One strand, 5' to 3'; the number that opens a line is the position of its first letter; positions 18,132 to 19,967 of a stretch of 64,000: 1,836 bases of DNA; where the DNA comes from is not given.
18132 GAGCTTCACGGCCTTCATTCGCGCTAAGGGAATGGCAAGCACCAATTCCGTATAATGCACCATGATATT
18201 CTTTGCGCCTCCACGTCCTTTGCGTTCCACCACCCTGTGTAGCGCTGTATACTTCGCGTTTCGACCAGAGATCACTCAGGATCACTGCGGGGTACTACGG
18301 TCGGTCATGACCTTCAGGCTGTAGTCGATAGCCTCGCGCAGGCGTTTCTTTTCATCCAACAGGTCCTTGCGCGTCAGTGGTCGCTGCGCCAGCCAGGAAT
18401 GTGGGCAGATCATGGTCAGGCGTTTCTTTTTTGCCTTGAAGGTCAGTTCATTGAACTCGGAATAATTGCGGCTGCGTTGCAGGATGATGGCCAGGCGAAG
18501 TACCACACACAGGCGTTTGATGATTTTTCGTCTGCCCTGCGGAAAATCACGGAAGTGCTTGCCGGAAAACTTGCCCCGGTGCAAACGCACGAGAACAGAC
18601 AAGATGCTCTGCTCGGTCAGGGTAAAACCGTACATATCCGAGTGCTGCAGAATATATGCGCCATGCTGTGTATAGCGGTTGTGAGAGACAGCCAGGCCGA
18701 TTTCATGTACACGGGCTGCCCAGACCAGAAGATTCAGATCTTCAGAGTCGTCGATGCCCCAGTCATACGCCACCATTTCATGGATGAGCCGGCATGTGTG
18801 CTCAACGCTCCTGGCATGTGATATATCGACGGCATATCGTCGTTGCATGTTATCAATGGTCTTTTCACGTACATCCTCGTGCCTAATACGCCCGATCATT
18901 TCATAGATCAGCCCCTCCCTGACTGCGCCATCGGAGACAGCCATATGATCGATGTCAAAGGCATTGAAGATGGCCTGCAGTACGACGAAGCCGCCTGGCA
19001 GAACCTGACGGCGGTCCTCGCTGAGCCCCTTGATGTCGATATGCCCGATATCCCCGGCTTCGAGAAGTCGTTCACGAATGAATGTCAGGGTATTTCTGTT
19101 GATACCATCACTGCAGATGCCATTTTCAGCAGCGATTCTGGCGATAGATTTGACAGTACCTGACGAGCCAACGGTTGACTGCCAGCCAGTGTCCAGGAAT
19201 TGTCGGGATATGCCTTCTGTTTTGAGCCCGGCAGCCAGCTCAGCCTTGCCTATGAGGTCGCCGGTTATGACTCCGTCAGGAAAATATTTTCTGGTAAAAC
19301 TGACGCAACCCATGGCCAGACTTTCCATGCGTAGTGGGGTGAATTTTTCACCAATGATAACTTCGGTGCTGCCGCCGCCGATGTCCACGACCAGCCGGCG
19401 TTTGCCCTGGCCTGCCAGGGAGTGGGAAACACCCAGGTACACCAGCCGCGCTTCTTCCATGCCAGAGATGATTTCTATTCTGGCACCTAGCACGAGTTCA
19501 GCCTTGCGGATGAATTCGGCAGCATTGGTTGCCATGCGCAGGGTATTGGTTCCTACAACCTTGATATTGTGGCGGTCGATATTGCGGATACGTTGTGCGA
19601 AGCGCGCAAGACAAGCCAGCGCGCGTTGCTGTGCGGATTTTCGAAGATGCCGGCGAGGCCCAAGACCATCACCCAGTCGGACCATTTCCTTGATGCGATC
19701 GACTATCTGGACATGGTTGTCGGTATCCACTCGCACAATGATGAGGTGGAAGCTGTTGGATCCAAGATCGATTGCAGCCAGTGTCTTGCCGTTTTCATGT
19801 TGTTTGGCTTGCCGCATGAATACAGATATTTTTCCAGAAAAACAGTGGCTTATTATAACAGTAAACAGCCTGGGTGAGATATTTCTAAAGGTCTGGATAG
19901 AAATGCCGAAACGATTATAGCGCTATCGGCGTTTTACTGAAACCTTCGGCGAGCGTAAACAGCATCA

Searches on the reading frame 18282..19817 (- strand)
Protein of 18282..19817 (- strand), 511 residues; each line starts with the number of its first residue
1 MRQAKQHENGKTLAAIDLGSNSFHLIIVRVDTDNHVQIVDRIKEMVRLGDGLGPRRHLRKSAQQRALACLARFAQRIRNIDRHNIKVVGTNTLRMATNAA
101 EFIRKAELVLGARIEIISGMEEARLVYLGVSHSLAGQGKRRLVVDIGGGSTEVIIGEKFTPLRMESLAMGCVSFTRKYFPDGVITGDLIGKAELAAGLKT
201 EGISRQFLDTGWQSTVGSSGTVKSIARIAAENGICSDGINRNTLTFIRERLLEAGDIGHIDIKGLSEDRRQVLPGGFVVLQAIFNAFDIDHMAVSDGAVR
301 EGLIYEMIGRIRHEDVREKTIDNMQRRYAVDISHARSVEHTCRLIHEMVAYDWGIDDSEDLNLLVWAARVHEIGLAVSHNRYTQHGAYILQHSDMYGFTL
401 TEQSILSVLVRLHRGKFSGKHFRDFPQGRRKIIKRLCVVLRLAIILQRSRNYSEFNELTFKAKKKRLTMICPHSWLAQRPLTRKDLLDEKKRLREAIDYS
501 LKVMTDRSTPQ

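Call 57: list_cluster_members(proteins=[P0001, P0121, window:18282-19817:-])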
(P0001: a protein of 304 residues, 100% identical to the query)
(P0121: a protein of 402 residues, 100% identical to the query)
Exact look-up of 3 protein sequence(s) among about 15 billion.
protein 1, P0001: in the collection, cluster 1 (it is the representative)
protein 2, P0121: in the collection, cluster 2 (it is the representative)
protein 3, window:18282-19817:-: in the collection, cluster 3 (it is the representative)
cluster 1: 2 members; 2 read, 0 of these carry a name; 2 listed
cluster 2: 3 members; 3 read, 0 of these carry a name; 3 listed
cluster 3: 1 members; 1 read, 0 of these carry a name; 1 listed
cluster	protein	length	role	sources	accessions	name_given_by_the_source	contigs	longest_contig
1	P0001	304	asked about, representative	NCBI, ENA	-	-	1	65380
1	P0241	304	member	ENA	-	-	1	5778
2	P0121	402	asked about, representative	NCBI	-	-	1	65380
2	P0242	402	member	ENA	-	-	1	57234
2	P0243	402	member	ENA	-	-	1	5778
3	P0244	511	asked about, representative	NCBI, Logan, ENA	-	-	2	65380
